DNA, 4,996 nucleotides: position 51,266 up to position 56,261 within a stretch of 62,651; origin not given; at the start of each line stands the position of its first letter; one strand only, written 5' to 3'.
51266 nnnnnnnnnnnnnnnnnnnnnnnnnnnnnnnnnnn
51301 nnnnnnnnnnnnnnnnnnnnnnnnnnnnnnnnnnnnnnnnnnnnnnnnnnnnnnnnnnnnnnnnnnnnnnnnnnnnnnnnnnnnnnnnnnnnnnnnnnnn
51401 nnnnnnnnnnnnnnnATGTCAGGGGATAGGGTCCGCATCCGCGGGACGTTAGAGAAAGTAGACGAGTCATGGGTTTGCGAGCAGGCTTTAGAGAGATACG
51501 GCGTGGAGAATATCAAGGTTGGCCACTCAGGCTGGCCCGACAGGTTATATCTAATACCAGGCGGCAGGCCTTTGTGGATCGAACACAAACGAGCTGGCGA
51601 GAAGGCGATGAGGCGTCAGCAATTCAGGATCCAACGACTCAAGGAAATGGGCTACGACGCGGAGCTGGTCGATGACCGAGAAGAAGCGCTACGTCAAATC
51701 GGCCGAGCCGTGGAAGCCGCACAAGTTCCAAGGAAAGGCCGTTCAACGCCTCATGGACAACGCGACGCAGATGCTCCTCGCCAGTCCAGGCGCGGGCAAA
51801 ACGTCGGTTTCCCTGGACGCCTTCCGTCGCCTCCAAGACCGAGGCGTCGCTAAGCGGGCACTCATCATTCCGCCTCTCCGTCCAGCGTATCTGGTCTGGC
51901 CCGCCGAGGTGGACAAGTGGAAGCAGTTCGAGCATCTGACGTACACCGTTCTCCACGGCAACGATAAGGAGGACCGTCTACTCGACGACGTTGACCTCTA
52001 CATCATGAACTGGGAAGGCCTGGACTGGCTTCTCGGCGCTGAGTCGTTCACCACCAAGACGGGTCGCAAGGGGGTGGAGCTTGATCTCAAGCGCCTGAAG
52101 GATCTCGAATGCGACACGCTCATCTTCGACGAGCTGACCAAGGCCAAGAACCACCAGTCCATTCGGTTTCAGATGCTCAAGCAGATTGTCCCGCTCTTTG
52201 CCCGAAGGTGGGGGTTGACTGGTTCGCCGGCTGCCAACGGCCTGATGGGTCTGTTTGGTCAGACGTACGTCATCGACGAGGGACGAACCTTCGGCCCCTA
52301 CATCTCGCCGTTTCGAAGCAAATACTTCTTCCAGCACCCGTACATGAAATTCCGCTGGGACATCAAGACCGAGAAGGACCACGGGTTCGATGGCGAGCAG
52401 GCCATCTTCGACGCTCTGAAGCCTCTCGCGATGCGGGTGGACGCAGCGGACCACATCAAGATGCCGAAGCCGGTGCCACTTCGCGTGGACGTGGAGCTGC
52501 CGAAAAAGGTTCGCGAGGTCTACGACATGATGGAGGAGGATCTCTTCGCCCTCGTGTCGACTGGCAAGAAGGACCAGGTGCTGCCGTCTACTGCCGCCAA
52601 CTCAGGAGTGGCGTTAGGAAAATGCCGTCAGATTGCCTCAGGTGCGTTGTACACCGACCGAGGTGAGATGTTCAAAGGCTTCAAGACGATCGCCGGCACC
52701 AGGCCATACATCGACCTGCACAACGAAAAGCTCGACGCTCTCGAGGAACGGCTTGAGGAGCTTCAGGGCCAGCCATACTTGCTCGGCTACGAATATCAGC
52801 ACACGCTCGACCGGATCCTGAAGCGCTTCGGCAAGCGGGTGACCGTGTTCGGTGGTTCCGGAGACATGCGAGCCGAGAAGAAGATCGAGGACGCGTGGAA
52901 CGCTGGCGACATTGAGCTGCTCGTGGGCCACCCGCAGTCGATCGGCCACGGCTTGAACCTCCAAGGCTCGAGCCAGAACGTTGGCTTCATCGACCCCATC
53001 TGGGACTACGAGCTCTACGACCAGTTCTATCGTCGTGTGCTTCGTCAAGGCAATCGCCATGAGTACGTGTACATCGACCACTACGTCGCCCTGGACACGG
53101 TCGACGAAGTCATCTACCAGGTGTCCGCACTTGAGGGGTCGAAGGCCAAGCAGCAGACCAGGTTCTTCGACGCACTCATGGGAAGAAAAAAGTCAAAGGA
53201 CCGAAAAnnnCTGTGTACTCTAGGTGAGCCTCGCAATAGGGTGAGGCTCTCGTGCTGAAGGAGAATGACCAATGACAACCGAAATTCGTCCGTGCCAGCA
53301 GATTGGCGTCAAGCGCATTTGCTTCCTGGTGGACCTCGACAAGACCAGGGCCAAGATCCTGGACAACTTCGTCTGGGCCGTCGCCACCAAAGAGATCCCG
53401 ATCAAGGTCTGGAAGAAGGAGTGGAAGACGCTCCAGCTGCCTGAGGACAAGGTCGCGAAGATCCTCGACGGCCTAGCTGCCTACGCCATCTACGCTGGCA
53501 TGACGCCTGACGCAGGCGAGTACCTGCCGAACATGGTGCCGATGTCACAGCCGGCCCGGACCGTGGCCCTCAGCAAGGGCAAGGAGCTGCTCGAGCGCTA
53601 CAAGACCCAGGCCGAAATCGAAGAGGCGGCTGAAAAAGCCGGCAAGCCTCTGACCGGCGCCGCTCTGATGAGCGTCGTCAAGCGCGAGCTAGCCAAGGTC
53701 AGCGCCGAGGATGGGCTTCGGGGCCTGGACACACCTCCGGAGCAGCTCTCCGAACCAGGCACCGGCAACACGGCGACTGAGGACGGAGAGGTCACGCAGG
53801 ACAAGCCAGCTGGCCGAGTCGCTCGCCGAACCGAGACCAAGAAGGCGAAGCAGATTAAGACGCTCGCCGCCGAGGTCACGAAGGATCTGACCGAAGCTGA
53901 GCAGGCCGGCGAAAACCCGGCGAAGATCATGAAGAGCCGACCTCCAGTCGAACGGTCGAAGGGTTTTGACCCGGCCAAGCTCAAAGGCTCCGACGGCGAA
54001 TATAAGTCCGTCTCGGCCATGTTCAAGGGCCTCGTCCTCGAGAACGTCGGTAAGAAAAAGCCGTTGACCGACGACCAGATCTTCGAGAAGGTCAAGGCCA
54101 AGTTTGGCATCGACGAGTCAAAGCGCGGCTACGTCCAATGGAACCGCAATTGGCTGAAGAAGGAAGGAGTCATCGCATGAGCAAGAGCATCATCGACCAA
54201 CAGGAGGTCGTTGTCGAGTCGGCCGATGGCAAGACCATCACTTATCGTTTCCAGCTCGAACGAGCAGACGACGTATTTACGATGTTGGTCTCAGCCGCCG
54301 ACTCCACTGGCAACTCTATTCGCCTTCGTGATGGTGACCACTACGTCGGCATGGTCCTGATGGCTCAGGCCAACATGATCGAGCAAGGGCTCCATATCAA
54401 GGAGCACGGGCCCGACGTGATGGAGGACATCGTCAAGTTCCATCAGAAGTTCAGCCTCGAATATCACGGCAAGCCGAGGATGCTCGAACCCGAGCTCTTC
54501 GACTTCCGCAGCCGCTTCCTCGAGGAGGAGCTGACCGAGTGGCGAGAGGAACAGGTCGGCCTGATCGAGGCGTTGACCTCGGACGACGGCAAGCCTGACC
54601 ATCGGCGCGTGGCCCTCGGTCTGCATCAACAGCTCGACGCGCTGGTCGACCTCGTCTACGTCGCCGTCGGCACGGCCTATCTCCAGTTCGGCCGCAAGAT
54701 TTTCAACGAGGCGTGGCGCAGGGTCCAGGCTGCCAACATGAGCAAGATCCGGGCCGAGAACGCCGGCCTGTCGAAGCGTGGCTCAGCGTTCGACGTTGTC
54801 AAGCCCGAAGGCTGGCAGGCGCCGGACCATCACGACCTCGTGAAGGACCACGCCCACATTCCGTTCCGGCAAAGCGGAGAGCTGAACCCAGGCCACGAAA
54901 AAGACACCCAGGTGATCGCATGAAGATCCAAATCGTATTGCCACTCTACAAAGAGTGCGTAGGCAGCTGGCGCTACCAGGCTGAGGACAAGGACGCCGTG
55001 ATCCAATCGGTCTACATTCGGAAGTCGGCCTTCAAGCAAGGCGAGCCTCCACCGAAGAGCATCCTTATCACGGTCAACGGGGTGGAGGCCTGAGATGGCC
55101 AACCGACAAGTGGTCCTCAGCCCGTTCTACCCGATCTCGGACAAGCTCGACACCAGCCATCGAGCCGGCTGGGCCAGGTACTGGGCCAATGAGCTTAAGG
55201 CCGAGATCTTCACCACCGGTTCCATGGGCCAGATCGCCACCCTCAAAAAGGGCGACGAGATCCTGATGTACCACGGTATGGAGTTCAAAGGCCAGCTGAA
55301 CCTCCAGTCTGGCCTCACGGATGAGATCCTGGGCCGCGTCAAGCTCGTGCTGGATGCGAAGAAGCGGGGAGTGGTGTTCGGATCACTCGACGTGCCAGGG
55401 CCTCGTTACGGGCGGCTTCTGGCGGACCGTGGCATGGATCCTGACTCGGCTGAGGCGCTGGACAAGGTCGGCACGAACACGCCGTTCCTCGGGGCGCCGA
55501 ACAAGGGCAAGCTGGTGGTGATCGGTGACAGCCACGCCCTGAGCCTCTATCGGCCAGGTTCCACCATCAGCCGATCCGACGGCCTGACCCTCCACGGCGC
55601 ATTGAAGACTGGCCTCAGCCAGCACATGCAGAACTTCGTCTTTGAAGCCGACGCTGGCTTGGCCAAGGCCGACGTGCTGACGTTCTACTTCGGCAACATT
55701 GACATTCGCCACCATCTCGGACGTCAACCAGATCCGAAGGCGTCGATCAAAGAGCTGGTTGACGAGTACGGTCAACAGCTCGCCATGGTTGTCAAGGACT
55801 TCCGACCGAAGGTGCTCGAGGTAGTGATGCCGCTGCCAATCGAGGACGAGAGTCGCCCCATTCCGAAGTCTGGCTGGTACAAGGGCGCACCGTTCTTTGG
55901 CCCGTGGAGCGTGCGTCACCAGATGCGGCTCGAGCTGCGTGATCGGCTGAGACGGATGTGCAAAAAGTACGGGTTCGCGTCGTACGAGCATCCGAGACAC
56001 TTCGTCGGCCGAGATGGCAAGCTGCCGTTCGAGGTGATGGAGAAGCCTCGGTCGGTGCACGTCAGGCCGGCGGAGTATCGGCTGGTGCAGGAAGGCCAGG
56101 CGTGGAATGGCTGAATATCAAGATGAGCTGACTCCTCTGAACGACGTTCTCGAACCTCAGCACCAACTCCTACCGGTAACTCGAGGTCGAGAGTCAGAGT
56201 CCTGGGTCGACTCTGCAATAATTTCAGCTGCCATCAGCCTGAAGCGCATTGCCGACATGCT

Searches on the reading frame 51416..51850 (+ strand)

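Call 45: search_protein_families(library=phrogs, proteins=[window:51416-51850:+], max_evalue=0.001)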
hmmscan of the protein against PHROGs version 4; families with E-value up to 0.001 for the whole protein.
window:51416-51850:+ (145 aa): 3 families
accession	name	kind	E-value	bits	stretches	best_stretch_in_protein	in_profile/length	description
phrog_93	-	DNA, RNA and nucleotide metabolism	5.5e-11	42.8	1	16-100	357-443/613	endonuclease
phrog_824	-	unknown function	3.5e-07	31.4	1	38-102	112-178/265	-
phrog_5702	-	DNA, RNA and nucleotide metabolism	1e-05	26.5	1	38-97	5-65/70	Holliday junction resolvase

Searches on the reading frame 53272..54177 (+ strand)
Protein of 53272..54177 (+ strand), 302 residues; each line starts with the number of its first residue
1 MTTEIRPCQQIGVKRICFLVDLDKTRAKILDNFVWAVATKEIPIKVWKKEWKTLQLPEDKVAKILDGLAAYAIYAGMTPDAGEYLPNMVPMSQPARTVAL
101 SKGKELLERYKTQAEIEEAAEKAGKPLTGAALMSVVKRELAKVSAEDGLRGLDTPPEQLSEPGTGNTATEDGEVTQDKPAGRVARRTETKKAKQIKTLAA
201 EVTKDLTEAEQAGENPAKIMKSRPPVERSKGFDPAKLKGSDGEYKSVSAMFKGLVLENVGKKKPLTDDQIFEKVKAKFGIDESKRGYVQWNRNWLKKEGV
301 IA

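Call 11: search_protein_families(library=pfam, proteins=[window:53272-54177:+], max_evalue=0.01)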
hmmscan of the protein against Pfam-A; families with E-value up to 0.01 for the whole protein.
window:53272-54177:+ (302 aa): 0 families

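Call 12: search_protein_families(library=phrogs, proteins=[window:53272-54177:+], max_evalue=0.001)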
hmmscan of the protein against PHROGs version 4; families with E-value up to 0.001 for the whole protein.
window:53272-54177:+ (302 aa): 0 families

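Call 65: search_protein_families(library=pfam, proteins=[window:53272-54177:+], max_evalue=5)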
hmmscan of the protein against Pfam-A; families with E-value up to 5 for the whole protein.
window:53272-54177:+ (302 aa): 2 families
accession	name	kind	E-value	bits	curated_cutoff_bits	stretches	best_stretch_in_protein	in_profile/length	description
PF05184.20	SapB_1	-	0.26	11.8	25.2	1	101-123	11-33/38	Saposin-like type B, region 1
PF13663.11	DUF4148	-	0.56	11.1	27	1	200-217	39-56/62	Domain of unknown function (DUF4148)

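Call 71: search_protein_families(library=ncbifam, proteins=[window:53272-54177:+], max_evalue=0.01)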
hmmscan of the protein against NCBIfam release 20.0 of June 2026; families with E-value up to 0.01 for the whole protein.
window:53272-54177:+ (302 aa): 0 families

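Call 80: search_solved_structures(query=window:53272-54177:+, max_evalue=10)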
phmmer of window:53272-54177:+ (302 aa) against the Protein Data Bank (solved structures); distinct sequences matched with E-value up to 10: 1.
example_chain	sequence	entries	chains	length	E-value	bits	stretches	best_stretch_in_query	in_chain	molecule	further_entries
6f8s_B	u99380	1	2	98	0.088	15.9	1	118-171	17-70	Putative Killer protein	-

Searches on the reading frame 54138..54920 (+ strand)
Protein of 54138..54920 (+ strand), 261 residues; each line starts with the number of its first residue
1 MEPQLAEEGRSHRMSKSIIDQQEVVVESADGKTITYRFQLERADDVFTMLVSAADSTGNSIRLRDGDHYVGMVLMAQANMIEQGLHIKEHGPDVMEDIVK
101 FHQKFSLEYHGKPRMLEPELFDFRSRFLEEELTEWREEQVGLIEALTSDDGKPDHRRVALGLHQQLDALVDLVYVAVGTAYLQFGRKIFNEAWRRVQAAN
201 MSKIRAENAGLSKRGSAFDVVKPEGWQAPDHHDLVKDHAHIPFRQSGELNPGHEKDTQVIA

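Call 11: search_protein_families(library=pfam, proteins=[window:54138-54920:+], max_evalue=0.01)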
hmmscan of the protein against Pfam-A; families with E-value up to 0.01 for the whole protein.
window:54138-54920:+ (261 aa): 1 family
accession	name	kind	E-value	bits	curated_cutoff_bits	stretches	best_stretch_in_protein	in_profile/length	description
PF01503.22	PRA-PH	-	3e-05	24.8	21.3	1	100-181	3-69/86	Phosphoribosyl-ATP pyrophosphohydrolase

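Call 12: search_protein_families(library=phrogs, proteins=[window:54138-54920:+], max_evalue=0.001)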
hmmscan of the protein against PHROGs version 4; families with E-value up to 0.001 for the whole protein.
window:54138-54920:+ (261 aa): 5 families
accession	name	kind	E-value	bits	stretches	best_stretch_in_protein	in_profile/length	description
phrog_671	-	other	2.1e-21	77.1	1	88-237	532-659/678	nucleotide pyrophosphohydrolase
phrog_18404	-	other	1.2e-10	42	1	164-234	74-141/264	hydrolase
phrog_38514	-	unknown function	2.2e-08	35.3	1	162-231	55-121/348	-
phrog_4159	-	other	0.00012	22.5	1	78-206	100-221/270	nucleotide pyrophosphohydrolase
phrog_12019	-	other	0.00098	19.9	0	162-231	169-236/241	MazG-like pyrophosphatase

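Call 71: search_protein_families(library=ncbifam, proteins=[window:54138-54920:+], max_evalue=0.01)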
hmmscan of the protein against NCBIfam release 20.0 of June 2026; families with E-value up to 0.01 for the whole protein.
window:54138-54920:+ (261 aa): 0 families

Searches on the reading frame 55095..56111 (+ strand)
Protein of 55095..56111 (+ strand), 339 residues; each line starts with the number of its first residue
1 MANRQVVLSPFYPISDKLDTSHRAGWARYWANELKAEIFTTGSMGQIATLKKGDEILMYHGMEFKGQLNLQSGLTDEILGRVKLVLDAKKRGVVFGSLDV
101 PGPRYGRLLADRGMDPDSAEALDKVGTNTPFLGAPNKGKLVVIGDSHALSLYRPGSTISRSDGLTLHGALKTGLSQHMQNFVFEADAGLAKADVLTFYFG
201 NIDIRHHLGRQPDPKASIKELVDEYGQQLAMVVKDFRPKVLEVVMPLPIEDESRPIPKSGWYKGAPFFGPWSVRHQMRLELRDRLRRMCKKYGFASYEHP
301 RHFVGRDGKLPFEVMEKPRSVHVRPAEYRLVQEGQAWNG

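Call 11: search_protein_families(library=pfam, proteins=[window:55095-56111:+], max_evalue=0.01)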
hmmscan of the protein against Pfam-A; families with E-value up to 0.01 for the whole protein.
window:55095-56111:+ (339 aa): 1 family
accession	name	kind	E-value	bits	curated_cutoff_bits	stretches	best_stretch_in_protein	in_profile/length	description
PF00657.28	Lipase_GDSL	-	0.00026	21.6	23.6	1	160-293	56-160/208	GDSL-like Lipase/Acylhydrolase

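Call 12: search_protein_families(library=phrogs, proteins=[window:55095-56111:+], max_evalue=0.001)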
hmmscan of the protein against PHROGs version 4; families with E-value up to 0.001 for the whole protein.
window:55095-56111:+ (339 aa): 2 families
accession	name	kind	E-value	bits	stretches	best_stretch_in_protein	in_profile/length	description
phrog_13881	-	unknown function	3.6e-49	169.1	1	4-330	2-334/348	-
phrog_17781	-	unknown function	4e-39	135.7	2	141-330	151-334/795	-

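Call 65: search_protein_families(library=pfam, proteins=[window:55095-56111:+], max_evalue=5)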
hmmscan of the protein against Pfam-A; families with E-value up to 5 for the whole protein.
window:55095-56111:+ (339 aa): 1 family
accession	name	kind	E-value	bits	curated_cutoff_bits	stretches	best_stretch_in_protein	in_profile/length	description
PF00657.28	Lipase_GDSL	-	0.00026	21.6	23.6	1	160-293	56-160/208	GDSL-like Lipase/Acylhydrolase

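Call 71: search_protein_families(library=ncbifam, proteins=[window:55095-56111:+], max_evalue=0.01)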
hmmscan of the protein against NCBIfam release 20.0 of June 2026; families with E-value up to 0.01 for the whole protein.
window:55095-56111:+ (339 aa): 0 families

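Call 81: search_solved_structures(query=window:55095-56111:+, max_evalue=10)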
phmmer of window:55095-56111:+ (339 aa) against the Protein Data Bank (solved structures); distinct sequences matched with E-value up to 10: 1.
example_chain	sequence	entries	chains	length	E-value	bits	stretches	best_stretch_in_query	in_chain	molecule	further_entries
8q5n_A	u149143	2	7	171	0.041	16.2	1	63-149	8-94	Restriction endonuclease (NhoI)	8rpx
